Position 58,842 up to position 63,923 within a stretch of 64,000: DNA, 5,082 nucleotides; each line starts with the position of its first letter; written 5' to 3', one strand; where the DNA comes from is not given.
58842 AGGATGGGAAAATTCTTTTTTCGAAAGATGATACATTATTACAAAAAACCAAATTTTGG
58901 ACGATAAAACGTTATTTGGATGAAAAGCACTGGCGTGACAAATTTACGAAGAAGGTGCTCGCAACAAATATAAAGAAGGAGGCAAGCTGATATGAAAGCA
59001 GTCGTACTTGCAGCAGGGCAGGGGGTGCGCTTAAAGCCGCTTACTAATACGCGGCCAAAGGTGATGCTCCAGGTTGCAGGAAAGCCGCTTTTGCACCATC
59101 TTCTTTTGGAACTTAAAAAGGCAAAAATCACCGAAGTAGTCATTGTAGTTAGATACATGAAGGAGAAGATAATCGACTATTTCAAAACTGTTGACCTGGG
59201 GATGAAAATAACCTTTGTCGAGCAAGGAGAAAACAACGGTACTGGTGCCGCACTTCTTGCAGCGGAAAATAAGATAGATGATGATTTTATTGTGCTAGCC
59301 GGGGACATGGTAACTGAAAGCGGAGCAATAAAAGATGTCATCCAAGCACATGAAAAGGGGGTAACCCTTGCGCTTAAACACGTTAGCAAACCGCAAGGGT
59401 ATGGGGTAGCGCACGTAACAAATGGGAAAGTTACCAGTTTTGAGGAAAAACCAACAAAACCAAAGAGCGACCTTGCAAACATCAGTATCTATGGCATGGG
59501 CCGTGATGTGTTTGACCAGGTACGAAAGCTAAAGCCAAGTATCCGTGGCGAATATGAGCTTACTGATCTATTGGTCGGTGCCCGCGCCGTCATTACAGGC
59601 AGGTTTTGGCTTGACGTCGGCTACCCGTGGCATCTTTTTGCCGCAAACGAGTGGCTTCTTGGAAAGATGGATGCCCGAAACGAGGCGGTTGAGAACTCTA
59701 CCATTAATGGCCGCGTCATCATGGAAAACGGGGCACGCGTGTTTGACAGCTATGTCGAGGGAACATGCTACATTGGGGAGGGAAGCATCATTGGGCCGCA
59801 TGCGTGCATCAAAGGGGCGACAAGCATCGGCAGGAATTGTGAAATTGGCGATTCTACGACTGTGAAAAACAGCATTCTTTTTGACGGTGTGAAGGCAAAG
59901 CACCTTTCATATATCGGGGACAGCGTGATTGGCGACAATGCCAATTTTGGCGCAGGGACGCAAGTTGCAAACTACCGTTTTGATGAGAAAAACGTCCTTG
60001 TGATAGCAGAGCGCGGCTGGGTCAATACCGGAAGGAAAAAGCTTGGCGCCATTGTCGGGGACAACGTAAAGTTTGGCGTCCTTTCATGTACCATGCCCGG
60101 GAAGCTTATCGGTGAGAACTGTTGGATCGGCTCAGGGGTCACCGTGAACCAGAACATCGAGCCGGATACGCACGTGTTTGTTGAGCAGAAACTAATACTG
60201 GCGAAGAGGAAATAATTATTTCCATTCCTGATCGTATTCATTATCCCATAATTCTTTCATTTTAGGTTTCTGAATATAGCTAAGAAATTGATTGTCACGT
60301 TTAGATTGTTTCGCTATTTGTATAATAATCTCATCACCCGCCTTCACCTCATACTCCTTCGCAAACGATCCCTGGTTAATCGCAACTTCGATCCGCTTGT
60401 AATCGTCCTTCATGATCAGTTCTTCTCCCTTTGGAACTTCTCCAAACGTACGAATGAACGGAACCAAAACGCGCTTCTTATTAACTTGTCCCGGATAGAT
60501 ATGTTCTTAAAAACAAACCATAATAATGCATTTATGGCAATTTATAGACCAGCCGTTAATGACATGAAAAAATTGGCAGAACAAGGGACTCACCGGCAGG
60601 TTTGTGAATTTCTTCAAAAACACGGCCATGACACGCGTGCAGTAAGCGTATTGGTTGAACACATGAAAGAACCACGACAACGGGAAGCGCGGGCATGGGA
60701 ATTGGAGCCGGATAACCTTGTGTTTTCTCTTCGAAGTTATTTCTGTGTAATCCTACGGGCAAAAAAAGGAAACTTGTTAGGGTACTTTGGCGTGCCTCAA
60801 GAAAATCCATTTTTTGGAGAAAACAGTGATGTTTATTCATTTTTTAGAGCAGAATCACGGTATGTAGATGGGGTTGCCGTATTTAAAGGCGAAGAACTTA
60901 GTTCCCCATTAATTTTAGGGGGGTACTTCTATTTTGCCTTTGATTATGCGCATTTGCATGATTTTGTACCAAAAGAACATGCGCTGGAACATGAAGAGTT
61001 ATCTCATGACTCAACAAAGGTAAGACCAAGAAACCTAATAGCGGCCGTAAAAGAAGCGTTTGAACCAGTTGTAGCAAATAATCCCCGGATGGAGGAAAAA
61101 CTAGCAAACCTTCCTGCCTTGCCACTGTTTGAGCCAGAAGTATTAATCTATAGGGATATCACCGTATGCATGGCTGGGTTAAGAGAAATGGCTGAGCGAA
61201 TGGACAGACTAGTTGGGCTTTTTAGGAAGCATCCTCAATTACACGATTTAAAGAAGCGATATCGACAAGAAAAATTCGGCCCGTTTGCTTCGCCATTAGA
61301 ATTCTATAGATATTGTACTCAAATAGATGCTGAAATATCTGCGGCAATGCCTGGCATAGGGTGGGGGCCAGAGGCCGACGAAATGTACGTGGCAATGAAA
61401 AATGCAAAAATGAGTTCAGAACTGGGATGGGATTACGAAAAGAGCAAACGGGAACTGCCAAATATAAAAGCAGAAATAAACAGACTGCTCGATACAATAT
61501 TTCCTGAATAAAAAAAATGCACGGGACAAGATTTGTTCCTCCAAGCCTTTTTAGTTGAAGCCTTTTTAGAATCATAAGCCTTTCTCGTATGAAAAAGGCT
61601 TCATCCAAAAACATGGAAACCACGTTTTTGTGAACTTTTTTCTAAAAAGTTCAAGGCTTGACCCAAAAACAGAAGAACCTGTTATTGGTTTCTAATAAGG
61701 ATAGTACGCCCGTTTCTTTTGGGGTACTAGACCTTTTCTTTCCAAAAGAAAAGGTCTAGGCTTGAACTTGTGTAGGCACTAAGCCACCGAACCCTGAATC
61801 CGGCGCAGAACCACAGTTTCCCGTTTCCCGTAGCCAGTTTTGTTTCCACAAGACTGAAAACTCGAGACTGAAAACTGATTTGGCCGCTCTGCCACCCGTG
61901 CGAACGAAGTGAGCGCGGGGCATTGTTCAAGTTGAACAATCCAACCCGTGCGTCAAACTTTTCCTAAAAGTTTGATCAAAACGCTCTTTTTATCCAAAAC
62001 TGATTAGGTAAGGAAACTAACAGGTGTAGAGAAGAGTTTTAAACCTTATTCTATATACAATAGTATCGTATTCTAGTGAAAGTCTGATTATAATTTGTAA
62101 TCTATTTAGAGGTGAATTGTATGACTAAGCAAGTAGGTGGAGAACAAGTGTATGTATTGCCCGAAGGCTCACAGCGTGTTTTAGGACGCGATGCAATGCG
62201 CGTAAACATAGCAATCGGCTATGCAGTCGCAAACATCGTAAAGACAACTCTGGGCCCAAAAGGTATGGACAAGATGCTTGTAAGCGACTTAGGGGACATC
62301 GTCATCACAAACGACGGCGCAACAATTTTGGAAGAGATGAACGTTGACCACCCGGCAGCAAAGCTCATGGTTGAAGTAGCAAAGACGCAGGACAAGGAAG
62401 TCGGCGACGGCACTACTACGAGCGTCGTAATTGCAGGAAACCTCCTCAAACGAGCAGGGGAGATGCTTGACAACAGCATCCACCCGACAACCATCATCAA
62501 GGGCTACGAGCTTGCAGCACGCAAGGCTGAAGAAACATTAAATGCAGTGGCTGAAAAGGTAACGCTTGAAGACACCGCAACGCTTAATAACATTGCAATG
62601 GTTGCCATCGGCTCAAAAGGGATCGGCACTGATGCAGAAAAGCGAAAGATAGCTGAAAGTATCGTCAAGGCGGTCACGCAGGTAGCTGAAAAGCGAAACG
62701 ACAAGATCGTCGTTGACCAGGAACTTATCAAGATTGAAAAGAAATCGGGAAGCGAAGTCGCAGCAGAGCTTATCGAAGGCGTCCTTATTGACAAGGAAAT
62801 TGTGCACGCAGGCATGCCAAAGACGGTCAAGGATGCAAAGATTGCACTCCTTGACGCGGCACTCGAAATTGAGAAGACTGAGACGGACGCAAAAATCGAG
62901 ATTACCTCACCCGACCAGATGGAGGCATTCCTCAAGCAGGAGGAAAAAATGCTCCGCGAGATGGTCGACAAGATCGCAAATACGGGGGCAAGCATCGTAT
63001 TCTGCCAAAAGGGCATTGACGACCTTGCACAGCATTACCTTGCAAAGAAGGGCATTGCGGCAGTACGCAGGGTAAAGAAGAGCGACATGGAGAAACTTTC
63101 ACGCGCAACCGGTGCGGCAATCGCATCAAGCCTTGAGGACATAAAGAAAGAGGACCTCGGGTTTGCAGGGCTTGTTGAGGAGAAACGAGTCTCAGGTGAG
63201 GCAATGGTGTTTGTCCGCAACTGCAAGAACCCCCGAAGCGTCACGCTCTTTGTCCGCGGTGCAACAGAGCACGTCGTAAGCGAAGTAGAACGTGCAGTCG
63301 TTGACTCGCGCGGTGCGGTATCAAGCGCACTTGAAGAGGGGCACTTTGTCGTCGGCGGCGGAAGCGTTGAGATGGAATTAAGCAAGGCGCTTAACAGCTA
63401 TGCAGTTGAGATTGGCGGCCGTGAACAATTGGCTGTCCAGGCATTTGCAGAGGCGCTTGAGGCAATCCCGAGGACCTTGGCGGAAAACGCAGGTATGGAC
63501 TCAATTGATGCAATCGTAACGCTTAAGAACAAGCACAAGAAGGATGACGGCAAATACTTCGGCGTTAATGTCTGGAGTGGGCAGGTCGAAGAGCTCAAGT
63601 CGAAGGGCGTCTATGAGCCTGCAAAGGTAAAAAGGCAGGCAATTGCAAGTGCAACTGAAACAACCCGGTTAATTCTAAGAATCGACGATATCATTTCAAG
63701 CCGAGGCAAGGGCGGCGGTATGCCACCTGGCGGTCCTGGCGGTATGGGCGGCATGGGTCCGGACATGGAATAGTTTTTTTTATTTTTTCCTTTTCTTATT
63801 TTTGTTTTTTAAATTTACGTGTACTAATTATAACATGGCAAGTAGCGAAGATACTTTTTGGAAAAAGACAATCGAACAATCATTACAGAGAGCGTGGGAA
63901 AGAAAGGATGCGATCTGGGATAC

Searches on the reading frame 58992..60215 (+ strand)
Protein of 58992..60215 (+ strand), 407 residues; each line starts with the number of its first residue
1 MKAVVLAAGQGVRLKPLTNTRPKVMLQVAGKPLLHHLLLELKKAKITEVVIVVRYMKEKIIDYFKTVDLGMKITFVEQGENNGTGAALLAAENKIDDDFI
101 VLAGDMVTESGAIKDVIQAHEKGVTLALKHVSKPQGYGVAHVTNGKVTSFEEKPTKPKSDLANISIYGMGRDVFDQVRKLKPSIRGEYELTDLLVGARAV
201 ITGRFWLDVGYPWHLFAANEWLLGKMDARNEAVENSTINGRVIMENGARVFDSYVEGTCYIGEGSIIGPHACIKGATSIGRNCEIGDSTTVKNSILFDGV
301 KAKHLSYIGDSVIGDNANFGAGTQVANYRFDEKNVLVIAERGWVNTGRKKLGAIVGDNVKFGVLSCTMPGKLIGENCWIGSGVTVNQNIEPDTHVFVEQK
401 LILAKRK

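Call 32: search_protein_families(library=pfam, proteins=[window:58992-60215:+])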
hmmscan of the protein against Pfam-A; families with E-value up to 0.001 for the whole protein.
window:58992-60215:+ (407 aa): 7 families
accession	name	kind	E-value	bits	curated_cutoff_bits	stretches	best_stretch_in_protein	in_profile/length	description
PF00483.29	NTP_transferase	-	9.5e-38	130.6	21.2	1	2-220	1-240/245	Nucleotidyl transferase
PF12804.13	NTP_transf_3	-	1.5e-14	55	27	1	3-123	1-115/160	MobA-like NTP transferase domain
PF25084.1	LbH_EIF2B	-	1e-13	51.6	54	1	253-327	16-89/105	EIF2B subunit epsilon LbH domain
PF00132.30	Hexapep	-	7.9e-13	47.9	27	2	259-293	2-36/36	Bacterial transferase hexapeptide (six repeats)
PF24894.1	Hexapep_GlmU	-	2.1e-07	31.4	23.3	0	279-333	21-74/104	GlmU-like, C-terminal hexapeptide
PF01128.25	IspD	-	6.7e-07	29.7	27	1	2-121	2-118/221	2-C-methyl-D-erythritol 4-phosphate cytidylyltransferase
PF14602.12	Hexapep_2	-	1.8e-05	24.8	27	0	353-386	2-33/34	Hexapeptide repeat of succinyl-transferase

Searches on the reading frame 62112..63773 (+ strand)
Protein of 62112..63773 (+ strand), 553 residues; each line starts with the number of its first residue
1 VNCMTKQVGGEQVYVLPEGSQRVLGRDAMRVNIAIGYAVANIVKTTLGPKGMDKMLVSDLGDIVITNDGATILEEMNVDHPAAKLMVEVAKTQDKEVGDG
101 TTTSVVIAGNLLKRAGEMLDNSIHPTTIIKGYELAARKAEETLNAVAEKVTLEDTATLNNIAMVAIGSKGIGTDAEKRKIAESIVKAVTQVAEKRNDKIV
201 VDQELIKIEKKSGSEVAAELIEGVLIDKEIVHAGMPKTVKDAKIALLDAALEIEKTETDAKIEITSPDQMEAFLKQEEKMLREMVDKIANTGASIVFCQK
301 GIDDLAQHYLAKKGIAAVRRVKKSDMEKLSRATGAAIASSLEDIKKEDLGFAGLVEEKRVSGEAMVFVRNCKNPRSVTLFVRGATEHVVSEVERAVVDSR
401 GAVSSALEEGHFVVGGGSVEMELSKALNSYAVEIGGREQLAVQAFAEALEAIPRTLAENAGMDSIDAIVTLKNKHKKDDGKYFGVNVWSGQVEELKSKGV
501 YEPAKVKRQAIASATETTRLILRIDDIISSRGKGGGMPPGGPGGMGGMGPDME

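Call 32: search_protein_families(library=pfam, proteins=[window:62112-63773:+])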
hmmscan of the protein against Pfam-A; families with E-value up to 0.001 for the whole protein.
window:62112-63773:+ (553 aa): 1 family
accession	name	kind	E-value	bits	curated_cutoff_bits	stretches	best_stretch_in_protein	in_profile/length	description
PF00118.29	Cpn60_TCP1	-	2.3e-172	574.5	34.3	1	39-530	1-488/490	TCP-1/cpn60 chaperonin family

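Call 70: list_cluster_members(proteins=[P0001, window:62112-63773:+])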
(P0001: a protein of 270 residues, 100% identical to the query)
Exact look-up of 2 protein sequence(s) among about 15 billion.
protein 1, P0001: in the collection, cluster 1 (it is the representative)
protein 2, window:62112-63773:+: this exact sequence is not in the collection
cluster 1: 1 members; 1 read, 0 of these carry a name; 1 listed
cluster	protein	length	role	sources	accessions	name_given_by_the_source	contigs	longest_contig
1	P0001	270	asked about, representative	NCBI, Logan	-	-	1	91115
